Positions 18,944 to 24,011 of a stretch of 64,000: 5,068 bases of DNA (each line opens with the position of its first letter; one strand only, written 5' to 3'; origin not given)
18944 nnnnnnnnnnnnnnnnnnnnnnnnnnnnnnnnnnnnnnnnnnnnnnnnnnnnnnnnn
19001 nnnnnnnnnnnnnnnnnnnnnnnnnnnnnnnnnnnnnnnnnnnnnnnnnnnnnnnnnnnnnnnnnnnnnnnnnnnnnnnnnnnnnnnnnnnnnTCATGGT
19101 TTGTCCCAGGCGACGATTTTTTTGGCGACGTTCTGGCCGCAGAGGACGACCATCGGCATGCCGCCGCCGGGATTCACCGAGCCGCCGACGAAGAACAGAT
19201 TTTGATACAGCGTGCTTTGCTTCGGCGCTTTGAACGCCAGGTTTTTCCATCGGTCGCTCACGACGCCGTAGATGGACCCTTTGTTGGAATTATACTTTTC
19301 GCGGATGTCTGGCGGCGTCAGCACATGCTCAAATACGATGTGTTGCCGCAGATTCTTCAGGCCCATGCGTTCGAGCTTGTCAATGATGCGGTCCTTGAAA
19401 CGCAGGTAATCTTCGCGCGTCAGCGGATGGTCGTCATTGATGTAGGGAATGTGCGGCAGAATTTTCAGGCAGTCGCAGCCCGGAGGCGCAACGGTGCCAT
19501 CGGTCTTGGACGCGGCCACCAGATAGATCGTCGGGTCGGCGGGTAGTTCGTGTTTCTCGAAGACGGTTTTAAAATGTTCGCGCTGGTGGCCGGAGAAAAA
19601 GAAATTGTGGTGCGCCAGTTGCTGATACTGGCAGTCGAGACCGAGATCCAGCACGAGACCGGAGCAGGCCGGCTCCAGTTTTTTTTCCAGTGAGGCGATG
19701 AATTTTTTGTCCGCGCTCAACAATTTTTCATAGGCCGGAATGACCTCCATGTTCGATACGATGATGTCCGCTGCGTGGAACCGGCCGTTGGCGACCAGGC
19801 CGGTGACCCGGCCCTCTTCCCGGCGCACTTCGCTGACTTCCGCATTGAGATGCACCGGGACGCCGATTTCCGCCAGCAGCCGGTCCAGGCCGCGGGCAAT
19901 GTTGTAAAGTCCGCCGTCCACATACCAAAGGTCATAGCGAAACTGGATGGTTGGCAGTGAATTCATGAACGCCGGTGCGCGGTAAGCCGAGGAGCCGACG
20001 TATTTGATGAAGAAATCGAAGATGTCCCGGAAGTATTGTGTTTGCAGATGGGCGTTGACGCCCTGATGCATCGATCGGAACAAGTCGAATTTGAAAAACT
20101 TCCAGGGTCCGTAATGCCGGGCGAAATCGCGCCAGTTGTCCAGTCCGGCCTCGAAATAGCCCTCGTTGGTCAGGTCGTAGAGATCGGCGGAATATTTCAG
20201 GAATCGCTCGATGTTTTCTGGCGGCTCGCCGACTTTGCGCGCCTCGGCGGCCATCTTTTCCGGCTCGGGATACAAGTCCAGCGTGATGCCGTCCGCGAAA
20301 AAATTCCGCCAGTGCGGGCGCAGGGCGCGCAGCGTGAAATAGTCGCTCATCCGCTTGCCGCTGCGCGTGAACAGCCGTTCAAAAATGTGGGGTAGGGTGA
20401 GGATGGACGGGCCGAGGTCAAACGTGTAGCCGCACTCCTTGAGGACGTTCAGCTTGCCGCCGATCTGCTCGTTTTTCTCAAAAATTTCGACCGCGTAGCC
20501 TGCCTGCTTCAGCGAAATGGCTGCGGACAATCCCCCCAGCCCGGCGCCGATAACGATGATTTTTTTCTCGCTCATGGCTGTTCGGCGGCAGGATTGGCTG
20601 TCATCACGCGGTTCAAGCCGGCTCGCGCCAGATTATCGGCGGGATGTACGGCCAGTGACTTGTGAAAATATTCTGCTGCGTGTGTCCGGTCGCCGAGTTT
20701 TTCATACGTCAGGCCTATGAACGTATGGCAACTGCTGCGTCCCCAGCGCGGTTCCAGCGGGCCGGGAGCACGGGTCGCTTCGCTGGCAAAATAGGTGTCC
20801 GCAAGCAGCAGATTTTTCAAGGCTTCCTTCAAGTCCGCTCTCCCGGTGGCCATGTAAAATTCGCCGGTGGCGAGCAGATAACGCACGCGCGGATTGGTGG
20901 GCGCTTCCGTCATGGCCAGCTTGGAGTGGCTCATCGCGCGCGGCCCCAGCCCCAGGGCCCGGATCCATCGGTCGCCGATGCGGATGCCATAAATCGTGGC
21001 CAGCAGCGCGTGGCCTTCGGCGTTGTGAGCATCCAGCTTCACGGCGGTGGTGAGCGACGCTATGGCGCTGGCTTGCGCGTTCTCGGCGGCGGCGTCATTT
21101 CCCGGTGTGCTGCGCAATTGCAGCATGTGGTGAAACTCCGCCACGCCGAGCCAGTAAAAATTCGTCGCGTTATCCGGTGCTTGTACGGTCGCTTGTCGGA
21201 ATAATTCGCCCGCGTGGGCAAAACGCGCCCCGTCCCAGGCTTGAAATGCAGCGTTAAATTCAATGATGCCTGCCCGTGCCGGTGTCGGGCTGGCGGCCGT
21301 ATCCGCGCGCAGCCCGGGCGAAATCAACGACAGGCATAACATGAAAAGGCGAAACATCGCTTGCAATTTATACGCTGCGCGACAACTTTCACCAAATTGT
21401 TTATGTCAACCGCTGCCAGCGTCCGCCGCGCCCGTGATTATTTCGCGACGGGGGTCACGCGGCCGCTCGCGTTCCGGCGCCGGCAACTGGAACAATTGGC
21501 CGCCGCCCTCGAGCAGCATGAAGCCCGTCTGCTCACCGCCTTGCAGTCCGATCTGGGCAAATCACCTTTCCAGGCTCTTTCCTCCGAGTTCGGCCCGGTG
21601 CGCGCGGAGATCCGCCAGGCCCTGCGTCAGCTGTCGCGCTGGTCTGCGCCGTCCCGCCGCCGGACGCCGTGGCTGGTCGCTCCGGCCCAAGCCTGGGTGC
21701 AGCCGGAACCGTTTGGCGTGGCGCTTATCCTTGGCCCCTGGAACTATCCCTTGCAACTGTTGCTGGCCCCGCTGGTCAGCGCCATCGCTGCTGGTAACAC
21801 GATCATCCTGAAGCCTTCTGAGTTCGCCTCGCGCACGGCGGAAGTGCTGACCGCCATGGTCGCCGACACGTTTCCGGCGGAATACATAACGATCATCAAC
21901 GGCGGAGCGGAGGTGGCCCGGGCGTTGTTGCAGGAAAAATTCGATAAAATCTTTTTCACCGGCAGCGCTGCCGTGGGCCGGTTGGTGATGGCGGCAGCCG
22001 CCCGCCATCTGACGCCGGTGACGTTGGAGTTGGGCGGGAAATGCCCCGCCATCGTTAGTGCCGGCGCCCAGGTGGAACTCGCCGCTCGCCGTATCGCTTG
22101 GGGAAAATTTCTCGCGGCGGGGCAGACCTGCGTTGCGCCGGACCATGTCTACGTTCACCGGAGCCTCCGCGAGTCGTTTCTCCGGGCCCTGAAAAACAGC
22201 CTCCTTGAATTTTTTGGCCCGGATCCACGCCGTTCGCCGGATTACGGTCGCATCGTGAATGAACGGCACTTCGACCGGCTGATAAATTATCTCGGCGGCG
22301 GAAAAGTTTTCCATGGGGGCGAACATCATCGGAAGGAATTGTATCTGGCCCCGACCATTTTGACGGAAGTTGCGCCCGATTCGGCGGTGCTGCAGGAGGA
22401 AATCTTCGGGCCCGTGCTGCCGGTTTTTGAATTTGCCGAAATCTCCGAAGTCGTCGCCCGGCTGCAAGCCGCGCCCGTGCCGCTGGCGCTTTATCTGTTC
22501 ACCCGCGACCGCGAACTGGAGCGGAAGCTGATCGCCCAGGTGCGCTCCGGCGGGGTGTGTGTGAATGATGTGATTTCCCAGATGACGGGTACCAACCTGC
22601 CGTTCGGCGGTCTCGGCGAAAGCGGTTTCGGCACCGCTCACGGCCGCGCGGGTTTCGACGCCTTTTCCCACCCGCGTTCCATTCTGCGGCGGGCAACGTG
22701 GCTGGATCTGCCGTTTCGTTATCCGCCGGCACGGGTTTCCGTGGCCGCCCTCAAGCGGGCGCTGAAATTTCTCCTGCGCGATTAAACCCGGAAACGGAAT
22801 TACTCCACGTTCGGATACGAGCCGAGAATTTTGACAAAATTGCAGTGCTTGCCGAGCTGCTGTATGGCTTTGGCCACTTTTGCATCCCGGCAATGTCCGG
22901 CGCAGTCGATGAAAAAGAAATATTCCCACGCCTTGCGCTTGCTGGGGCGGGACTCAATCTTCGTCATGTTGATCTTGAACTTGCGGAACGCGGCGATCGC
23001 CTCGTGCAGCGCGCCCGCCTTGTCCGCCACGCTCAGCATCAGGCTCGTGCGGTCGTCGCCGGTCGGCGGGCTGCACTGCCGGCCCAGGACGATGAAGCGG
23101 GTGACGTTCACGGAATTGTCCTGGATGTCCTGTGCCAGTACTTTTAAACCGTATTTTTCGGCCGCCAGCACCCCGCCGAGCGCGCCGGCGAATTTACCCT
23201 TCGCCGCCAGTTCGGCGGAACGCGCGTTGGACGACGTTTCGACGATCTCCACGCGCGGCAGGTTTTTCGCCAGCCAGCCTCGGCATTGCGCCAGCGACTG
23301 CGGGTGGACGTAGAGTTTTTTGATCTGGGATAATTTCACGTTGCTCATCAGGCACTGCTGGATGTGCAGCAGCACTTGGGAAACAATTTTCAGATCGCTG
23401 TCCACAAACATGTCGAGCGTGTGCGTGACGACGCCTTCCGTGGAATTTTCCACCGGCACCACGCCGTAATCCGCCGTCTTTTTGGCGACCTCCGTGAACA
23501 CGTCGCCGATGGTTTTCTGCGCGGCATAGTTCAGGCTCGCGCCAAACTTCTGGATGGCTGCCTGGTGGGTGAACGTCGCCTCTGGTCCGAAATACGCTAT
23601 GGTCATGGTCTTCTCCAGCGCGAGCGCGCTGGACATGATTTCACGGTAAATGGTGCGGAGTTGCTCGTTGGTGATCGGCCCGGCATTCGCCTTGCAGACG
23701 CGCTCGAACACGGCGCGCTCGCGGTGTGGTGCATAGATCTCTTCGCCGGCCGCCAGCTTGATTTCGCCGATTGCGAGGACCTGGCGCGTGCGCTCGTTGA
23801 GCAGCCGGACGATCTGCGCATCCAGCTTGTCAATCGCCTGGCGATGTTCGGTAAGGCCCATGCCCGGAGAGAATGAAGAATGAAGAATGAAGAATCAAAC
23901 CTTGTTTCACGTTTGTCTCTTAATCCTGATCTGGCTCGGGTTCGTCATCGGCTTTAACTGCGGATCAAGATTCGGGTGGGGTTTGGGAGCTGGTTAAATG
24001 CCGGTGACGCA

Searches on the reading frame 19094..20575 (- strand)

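Call 19: search_protein_families(library=pfam, proteins=[window:19094-20575:-], max_evalue=0.001)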
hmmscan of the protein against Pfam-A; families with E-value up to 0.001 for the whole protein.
window:19094-20575:- (493 aa): 10 families
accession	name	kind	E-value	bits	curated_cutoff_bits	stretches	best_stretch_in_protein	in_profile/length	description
PF01593.30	Amino_oxidase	-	2.1e-19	70.6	19.8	1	13-277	1-255/443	Flavin containing amine oxidoreductase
PF13450.12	NAD_binding_8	-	1.7e-12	47.9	21.9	1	8-67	1-60/68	NAD(P)-binding Rossmann-like domain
PF01266.30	DAO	-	7.4e-10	39.3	27.9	1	5-40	1-37/353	FAD dependent oxidoreductase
PF07992.20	Pyr_redox_2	-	5.3e-08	33.1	26.1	1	5-38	2-35/291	Pyridine nucleotide-disulphide oxidoreductase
PF03486.20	HI0933_like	-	6.6e-08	32.7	50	1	5-43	2-40/244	HI0933-like protein Rossmann domain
PF00890.30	FAD_binding_2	-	1.2e-07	31.7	20.4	1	6-42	2-38/414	FAD binding domain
PF12831.13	FAD_oxidored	-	1.5e-07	31.5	27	1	6-42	2-38/416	FAD dependent oxidoreductase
PF00070.33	Pyr_redox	-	6.6e-07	30.2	22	0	5-39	1-35/82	Pyridine nucleotide-disulphide oxidoreductase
PF01134.28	GIDA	-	0.00031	20.3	22.1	1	5-36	1-33/391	Glucose inhibited division protein A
PF13738.12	Pyr_redox_3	-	0.00069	19.4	30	0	7-39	1-33/305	Pyridine nucleotide-disulphide oxidoreductase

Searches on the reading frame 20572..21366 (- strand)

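Call 19: search_protein_families(library=pfam, proteins=[window:20572-21366:-], max_evalue=0.001)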
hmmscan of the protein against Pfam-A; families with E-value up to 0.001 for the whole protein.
window:20572-21366:- (264 aa): 7 families
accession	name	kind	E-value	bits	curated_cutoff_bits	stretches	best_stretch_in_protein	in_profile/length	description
PF07719.23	TPR_2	-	2.8e-05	24.3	27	0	214-243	4-33/34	Tetratricopeptide repeat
PF14559.12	TPR_19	-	3e-05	24.7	25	0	144-178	10-42/68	Tetratricopeptide repeat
PF13414.12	TPR_11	-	3.6e-05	23.8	26.8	0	94-126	6-38/42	TPR repeat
PF13428.12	TPR_14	-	0.00023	22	23.5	0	218-251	8-41/44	Tetratricopeptide repeat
PF13181.12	TPR_8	-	0.00025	21.4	25.7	0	214-239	4-29/34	Tetratricopeptide repeat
PF13431.12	TPR_17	-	0.00062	20.3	24.4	0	55-76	1-22/34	Tetratricopeptide repeat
PF00515.34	TPR_1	-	0.00067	19.8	27.8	0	214-242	4-32/34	Tetratricopeptide repeat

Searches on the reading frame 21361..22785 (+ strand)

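Call 18: search_protein_families(library=pfam, proteins=[window:21361-22785:+], max_evalue=0.001)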
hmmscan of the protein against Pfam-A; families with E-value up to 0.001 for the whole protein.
window:21361-22785:+ (474 aa): 1 family
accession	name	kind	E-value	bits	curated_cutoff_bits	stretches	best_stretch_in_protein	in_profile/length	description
PF00171.27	Aldedh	-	5.2e-92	309.2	23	1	19-440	33-460/461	Aldehyde dehydrogenase family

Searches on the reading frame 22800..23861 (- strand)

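Call 18: search_protein_families(library=pfam, proteins=[window:22800-23861:-], max_evalue=0.001)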
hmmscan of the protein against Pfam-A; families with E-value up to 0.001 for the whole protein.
window:22800-23861:- (353 aa): 3 families
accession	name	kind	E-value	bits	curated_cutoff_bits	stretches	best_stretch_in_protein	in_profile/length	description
PF00800.23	PDT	-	1.1e-59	201.7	25.2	1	88-262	1-179/181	Prephenate dehydratase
PF01817.26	CM_2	-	4.6e-21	75.3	27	1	7-84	2-80/80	Chorismate mutase type II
PF01842.31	ACT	-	2.4e-10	40.5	27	1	273-337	2-65/66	ACT domain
